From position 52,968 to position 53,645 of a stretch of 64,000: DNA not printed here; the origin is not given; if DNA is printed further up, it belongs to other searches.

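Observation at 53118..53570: DUF559 endonuclease gene packaged as a hairpin-bounded 0.44-kb cassette between whiA and dnaE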

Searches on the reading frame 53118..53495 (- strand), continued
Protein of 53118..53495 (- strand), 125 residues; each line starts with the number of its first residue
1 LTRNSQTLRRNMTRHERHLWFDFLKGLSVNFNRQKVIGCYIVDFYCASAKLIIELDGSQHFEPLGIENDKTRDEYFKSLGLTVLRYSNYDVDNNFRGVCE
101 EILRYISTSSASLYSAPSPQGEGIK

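Call 41: search_solved_structures(query=P0001, max_evalue=1, show_alignments=2)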
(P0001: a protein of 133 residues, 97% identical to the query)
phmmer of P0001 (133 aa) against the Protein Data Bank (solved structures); distinct sequences matched with E-value up to 1: 12.
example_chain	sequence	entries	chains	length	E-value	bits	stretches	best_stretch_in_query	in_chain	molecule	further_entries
3hrl_A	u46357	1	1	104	1.5e-14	57.2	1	20-115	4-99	Endonuclease-Like Protein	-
7qox_A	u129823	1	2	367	0.22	14.7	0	10-53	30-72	Plasma kallikrein heavy chain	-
5aj2_C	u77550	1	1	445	0.24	14.5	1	50-89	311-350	NLR FAMILY CARD DOMAIN-CONTAINING PROTEIN 4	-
3jbl_K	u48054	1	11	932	0.41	13.8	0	50-89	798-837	NLR family CARD domain-containing protein 4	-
4kxf_K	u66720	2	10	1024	0.43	13.7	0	50-89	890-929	NLR family CARD domain-containing protein 4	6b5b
2rij_A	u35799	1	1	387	0.5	13.5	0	32-86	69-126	Putative 2,3,4,5-tetrahydropyridine-2-carboxylate N- succinyltransferase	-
6aci_A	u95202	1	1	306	0.58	13.3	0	81-110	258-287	T3SS secreted effector NleB homolog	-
6i44_A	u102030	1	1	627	0.61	13.2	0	10-53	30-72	Plasma kallikrein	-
8hqz_L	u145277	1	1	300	0.66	13.1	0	56-98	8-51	Minor tail protein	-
6e66_A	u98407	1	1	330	0.73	13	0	80-110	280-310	NleB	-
8fgx_C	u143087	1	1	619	0.74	13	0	10-53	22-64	Plasma kallikrein light chain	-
6o1g_A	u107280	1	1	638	0.78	12.9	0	10-53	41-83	Plasma kallikrein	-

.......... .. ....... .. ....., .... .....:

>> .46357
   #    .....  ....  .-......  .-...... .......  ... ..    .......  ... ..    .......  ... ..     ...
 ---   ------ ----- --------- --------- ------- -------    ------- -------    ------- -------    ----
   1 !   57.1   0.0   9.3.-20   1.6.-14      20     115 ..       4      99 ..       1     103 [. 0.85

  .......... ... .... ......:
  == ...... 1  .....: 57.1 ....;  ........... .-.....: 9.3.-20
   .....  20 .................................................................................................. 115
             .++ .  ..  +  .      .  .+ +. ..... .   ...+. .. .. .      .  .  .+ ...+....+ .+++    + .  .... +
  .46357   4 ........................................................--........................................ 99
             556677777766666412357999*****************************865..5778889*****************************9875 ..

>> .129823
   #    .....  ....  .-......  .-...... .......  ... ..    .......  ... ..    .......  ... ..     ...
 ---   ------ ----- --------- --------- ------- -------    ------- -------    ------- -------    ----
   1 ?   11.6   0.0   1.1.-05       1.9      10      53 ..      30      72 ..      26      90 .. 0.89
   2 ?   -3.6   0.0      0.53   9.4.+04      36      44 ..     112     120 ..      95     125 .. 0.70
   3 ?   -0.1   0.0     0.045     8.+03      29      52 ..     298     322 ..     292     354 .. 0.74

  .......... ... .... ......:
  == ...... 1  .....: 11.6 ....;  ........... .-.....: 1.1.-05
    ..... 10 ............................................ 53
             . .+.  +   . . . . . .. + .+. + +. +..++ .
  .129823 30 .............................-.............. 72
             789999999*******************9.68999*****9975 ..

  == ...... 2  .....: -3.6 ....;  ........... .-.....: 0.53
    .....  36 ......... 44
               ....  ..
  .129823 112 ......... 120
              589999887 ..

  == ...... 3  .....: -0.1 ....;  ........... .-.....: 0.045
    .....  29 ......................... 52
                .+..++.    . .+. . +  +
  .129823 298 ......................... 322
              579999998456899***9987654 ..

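Call 42: search_protein_families(library=ncbifam, proteins=[P0001], max_evalue=0.01)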
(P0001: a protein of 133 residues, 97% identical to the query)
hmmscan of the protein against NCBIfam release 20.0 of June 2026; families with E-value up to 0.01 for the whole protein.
P0001 (133 aa): 1 family
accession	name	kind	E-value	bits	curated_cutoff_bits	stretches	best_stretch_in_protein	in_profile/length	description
NF007294.0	PRK09767.1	equivalog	2.8e-20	72.6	218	1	8-119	4-115/117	DUF559 domain-containing protein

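Call 43: search_protein_families(library=padloc, proteins=[P0001], max_evalue=0.01)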
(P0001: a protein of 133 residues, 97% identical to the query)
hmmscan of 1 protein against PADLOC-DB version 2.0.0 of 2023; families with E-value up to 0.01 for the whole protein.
P0001 (133 aa): 3 families
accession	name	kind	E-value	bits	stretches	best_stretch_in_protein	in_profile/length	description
PDLC02868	DpdF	-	1.3e-05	21.1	1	48-99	82-133/1078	DpdF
PDLC03210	mREase_II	-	0.0024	15.2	1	35-114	35-119/294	Type II methyl-directed restriction enzyme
PDLC03678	HEase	-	0.0064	14.2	1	20-114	166-258/266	homing endonuclease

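Call 45: find_encoding_contigs(protein=P0002, flank=3000, max_places=3)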
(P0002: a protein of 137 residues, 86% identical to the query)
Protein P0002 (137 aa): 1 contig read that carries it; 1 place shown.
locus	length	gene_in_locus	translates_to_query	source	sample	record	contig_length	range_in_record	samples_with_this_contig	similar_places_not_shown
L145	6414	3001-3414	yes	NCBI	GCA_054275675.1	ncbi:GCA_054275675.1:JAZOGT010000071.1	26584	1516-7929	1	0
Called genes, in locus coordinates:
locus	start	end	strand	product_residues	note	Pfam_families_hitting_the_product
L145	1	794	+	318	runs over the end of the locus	PF02603:Hpr_kinase_N, PF07475:Hpr_kinase_C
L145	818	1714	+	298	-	PF01565:FAD_binding_4, PF02873:MurB_C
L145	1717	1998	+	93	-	-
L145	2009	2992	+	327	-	PF14527:LAGLIDADG_WhiA, PF02650:HTH_WhiA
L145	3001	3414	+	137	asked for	PF04480:DUF559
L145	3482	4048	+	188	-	PF07791:Imm11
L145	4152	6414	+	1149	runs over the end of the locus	PF02811:PHP, PF07733:DNA_pol3_alpha, PF17657:DNA_pol3_finger, PF14579:HHH_6, PF01336:tRNA_anti-codon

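Call 46: find_encoding_contigs(protein=P0003, flank=3000, max_places=4)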
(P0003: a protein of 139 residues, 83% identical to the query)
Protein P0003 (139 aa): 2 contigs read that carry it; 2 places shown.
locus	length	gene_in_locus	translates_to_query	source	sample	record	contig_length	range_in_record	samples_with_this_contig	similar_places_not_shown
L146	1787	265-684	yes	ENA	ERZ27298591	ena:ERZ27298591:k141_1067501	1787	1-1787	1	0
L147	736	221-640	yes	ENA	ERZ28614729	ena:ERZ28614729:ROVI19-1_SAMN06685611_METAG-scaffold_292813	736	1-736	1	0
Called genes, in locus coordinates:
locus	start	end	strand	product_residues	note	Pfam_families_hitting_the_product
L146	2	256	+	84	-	?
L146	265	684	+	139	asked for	PF04480:DUF559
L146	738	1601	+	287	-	PF02811:PHP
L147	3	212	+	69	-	?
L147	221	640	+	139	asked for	PF04480:DUF559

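Call 55: search_dna_similar(query=P0001, collection=phages, mode=protein, max_evalue=0.00001, max_rows=15)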
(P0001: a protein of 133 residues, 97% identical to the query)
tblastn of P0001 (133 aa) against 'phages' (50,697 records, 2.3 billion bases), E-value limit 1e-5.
Records with a match: 2; places in all: 2; records where one place covers at least 80% of the query: 0.
Best place of each record, by identity: <60% 2.
By first word of the organism name: Bacteriophage 2.
By host as written in the record: - 2.
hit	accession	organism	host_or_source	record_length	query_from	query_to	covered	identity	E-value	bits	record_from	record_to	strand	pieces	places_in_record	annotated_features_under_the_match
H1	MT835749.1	Bacteriophage sp.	human fecal samples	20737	8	110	77%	52.4%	6e-27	109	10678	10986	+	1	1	record has no annotation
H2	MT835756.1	Bacteriophage sp.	human fecal samples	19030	5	110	80%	45.3%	6e-25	103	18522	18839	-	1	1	record has no annotation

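Call 56: search_dna_similar(query=P0001, collection=plasmids, mode=protein, max_evalue=0.00001, max_rows=25)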
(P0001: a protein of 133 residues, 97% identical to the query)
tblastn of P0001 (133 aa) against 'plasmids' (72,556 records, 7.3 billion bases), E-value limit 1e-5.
Records with a match: 37; places in all: 40; records where one place covers at least 80% of the query: 14.
Best place of each record, by identity: <60% 37.
By first word of the organism name: Azospirillum 8; Deinococcus 5; Sinorhizobium 4; Sphingomonas 3; Pseudomonas 3; Neisseria 2; Synechocystis 2; Escherichia 2; Picosynechococcus 2; Pseudanabaena 2; and 4 more.
By predicted mobility (MOB-suite, as given by PLSDB): non-mobilizable 31; mobilizable 5; conjugative 1.
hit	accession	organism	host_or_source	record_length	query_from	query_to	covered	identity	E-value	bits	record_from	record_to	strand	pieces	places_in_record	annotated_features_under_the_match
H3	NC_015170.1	Deinococcus proteolyticus MRP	feces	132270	1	110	83%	41.4%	6e-16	80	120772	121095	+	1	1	endonuclease domain-containing protein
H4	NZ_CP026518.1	Deinococcus sp. NW-56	whole organism,water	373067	11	110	75%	45.5%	8e-16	79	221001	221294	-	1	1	DUF559 domain-containing protein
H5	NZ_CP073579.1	Photobacterium sp. GJ3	-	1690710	16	114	74%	44.1%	3e-15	77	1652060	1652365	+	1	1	record has no annotation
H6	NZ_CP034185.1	Deinococcus psychrotolerans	whole organism,R2A medium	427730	13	114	77%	42.7%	4e-14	74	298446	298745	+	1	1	DUF559 domain-containing protein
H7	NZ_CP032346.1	Azospirillum brasilense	soil sample,Agricultural field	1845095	4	114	83%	39.1%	6e-12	68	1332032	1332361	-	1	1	record has no annotation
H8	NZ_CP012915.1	Azospirillum brasilense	Digitaria eriantha,microbe,root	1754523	4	114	83%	39.1%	2e-11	67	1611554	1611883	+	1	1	none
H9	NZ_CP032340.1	Azospirillum brasilense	soil sample,Agricultural field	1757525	4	114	83%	39.1%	2e-11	67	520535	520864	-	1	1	none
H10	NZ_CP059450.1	Azospirillum brasilense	Prokaryotes,soil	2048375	4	114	83%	39.1%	3e-11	66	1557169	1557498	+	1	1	none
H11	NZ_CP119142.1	Neisseria gonorrhoeae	Homo sapiens,whole organism,synovial ...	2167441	3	114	84%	38.6%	6e-15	77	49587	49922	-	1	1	none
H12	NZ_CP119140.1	Neisseria gonorrhoeae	Homo sapiens,whole organism,blood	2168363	3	114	84%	38.6%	6e-15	77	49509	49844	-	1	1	none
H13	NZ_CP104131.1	Sinorhizobium sp. K101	Phaseolus vulgaris,cell ...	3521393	6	114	82%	38.7%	2e-17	84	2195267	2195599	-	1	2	none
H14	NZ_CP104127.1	Sinorhizobium sp. M103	Phaseolus vulgaris,cell ...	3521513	6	114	82%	38.7%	2e-17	84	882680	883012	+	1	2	none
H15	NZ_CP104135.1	Sinorhizobium sp. C101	Phaseolus vulgaris,cell ...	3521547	6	114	82%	38.7%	2e-17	84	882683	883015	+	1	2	none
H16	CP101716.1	Synechocystis sp. B12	cell culture,mangrove water from the ...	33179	7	114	81%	38.7%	8e-14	74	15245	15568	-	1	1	DUF559 domain-containing protein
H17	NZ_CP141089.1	Escherichia coli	Homo sapiens,Infected Human Urine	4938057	8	112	79%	39.8%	2e-15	78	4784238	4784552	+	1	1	none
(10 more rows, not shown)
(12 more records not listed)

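Call 57: get_annotated_region(hit=H11, flank=400)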
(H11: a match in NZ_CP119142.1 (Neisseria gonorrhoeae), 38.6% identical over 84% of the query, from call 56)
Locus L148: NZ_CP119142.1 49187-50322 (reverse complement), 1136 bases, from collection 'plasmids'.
description: Neisseria gonorrhoeae strain 2022NG-0032 plasmid p2022NG-0032_1, complete sequence
organism: Neisseria gonorrhoeae (NCBI taxid 485)
taxonomy: Bacteria; Pseudomonadota; Betaproteobacteria; Neisseriales; Neisseriaceae; Neisseria; Neisseria gonorrhoeae
host: -; source: Homo sapiens,whole organism,synovial fluid; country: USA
typing (MOB-suite, as given by PLSDB): non-mobilizable
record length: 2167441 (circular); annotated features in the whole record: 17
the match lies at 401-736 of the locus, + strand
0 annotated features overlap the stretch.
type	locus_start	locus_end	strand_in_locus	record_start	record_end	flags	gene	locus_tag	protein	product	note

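Call 58: get_annotated_region(hit=H17, flank=400)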
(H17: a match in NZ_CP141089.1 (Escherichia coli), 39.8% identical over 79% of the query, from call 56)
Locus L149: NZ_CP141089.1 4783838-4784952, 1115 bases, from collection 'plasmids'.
description: Escherichia coli strain KE47 plasmid unnamed1, complete sequence
organism: Escherichia coli (NCBI taxid 562)
taxonomy: Bacteria; Pseudomonadota; Gammaproteobacteria; Enterobacterales; Enterobacteriaceae; Escherichia; Escherichia coli
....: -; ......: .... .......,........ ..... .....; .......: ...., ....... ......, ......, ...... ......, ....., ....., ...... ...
typing (MOB-suite, as given by PLSDB): non-mobilizable
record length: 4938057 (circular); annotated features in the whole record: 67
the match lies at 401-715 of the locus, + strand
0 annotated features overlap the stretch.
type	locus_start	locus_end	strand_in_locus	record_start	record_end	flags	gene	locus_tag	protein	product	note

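Call 59: get_annotated_region(hit=H3, flank=400)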
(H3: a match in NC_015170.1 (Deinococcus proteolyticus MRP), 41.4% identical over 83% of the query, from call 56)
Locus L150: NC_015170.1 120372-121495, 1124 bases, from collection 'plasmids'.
description: Deinococcus proteolyticus MRP plasmid pDEIPR03, complete sequence
organism: Deinococcus proteolyticus MRP (NCBI taxid 693977)
taxonomy: Bacteria; Deinococcota; Deinococci; Deinococcales; Deinococcaceae; Deinococcus; Deinococcus proteolyticus; Deinococcus proteolyticus MRP
host: -; source: feces; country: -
typing (MOB-suite, as given by PLSDB): non-mobilizable; replicon rep_cluster_1658
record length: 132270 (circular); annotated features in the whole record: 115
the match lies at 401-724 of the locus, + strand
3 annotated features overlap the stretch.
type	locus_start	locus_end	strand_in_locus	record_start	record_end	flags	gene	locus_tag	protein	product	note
CDS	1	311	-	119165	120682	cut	hpaB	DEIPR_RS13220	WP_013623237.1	4-hydroxyphenylacetate 3-monooxygenase, oxygenase component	-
CDS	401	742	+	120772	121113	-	-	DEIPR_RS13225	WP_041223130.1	endonuclease domain-containing protein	-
CDS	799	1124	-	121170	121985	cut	-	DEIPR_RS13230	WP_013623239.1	NAD(P)-dependent oxidoreductase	-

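Call 60: get_annotated_region(hit=H16, flank=400)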
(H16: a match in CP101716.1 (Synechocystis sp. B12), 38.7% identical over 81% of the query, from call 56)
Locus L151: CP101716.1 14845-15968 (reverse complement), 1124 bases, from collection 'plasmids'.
description: Synechocystis sp. B12 plasmid unnamed7, complete sequence
organism: Synechocystis sp. B12 (NCBI taxid 2764086)
taxonomy: Bacteria; Cyanobacteriota; Cyanophyceae; Synechococcales; Merismopediaceae; Synechocystis; Synechocystis sp. B12
host: -; source: cell culture,mangrove water from the port of Santos, Brazil; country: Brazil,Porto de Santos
typing (MOB-suite, as given by PLSDB): non-mobilizable
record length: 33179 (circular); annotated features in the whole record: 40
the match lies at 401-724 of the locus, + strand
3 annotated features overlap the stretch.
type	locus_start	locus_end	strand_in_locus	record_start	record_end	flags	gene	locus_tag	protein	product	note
CDS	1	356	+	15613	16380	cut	-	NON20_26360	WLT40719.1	hypothetical protein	-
CDS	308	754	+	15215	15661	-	-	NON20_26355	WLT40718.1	DUF559 domain-containing protein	-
CDS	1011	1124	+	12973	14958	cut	-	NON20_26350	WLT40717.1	BREX-1 system adenine-specific DNA-methyltransferase PglX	-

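Call 64: search_protein_representatives(protein=P0001)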
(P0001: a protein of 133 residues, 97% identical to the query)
Query: 133 residues. Proteins with E-value up to 0.001 (for the whole library): 19123; up to 1e-10: 4055; up to 1e-30: 25. The best 150 are listed.
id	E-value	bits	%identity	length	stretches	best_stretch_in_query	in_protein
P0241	8.1e-47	174.6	63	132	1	1-131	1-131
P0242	1.2e-41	157.8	61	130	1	1-119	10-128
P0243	5.3e-40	152.6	60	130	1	1-117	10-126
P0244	2.2e-39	150.6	62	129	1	5-131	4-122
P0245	3.1e-38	146.8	61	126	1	1-114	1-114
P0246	3.3e-38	146.7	59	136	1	1-112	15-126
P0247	3.4e-36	140.2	68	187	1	8-103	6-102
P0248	2.1e-33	131.2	49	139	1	1-131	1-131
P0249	3.1e-33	130.7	54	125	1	5-118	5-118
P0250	5.8e-33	129.8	51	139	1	6-132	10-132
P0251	5.9e-33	129.8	53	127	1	6-119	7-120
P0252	6.4e-33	129.7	53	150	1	5-118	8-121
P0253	8.0e-33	129.3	56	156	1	7-115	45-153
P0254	1.7e-32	128.3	53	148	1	1-111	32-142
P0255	1.8e-32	128.2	53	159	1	4-117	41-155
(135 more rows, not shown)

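Call 79: search_protein_families(library=phrogs, proteins=[P0001], max_evalue=0.001)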
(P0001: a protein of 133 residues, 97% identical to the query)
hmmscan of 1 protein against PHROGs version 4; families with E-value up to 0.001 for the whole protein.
P0001 (133 aa): 3 families
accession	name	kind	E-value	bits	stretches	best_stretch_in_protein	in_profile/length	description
phrog_559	-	DNA, RNA and nucleotide metabolism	2.4e-08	34.3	1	30-105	315-406/607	HNH endonuclease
phrog_33220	-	unknown function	0.0002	19.8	1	49-108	533-590/1558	-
phrog_9084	-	DNA, RNA and nucleotide metabolism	0.00061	20.9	1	20-79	59-124/187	homing endonuclease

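Call 96: find_homologous_proteins(query=L125:1770-3917:+, max_evalue=1e-100)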
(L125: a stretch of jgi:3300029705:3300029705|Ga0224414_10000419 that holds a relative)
Query L125:1770-3917:+ (716 aa): 8000 proteins with E <= 1e-100 among 8000 candidates; the best 120 are listed.
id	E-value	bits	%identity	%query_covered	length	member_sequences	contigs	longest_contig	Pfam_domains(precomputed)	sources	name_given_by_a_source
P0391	0.0e+0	1564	100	100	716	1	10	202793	PF16921.11,PF14639.12,PF00575.30,PF23459.2,PF12836.14,PF14635.13,PF17674.8,PF09371.16,PF22706.2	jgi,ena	-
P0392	0.0e+0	1518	97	100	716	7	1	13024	PF16921.11,PF14639.12,PF00575.30,PF23459.2,PF12836.14,PF14635.13,PF17674.8,PF09371.16,PF22706.2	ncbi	-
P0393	0.0e+0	1517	97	100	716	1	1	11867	PF16921.11,PF14639.12,PF00575.30,PF23459.2,PF12836.14,PF14635.13,PF17674.8,PF09371.16,PF22706.2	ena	-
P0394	0.0e+0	1507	96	100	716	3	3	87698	PF16921.11,PF14639.12,PF00575.30,PF23459.2,PF12836.14,PF14635.13,PF17674.8,PF09371.16,PF22706.2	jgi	-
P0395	0.0e+0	1496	95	100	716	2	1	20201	PF16921.11,PF14639.12,PF00575.30,PF23459.2,PF12836.14,PF14635.13,PF17674.8,PF09371.16,PF22706.2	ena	-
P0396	0.0e+0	1495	96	100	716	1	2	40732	PF16921.11,PF14639.12,PF00575.30,PF23459.2,PF12836.14,PF14635.13,PF17674.8,PF09371.16,PF22706.2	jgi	-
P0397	0.0e+0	1465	93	100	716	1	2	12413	PF16921.11,PF14639.12,PF00575.30,PF23459.2,PF12836.14,PF14635.13,PF17674.8,PF09371.16,PF22706.2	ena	-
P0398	0.0e+0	1462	92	100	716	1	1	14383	PF16921.11,PF14639.12,PF00575.30,PF23459.2,PF12836.14,PF14635.13,PF17674.8,PF09371.16,PF22706.2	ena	-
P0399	0.0e+0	1461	92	100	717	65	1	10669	PF16921.11,PF14639.12,PF00575.30,PF23459.2,PF12836.14,PF14635.13,PF17674.8,PF09371.16,PF22706.2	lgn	-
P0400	0.0e+0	1443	91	100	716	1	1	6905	PF16921.11,PF14639.12,PF00575.30,PF23459.2,PF12836.14,PF14635.13,PF17674.8,PF09371.16,PF22706.2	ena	-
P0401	0.0e+0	1441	91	100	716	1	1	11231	PF16921.11,PF14639.12,PF00575.30,PF23459.2,PF12836.14,PF14635.13,PF17674.8,PF09371.16,PF22706.2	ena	-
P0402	0.0e+0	1440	91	100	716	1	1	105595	PF16921.11,PF14639.12,PF00575.30,PF23459.2,PF12836.14,PF14635.13,PF17674.8,PF09371.16,PF22706.2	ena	-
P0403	0.0e+0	1440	91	100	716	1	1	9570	PF16921.11,PF14639.12,PF00575.30,PF23459.2,PF12836.14,PF14635.13,PF17674.8,PF09371.16,PF22706.2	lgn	-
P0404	0.0e+0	1434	90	100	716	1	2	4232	PF16921.11,PF14639.12,PF00575.30,PF23459.2,PF12836.14,PF14635.13,PF17674.8,PF09371.16,PF22706.2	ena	-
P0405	0.0e+0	1434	90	100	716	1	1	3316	PF16921.11,PF14639.12,PF00575.30,PF23459.2,PF12836.14,PF14635.13,PF17674.8,PF09371.16,PF22706.2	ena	-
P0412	0.0e+0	1430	91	100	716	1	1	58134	PF16921.11,PF14639.12,PF00575.30,PF23459.2,PF12836.14,PF14635.13,PF17674.8,PF09371.16,PF22706.2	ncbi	-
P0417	0.0e+0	1422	90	100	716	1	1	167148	PF16921.11,PF14639.12,PF00575.30,PF23459.2,PF12836.14,PF14635.13,PF17674.8,PF09371.16,PF22706.2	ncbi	-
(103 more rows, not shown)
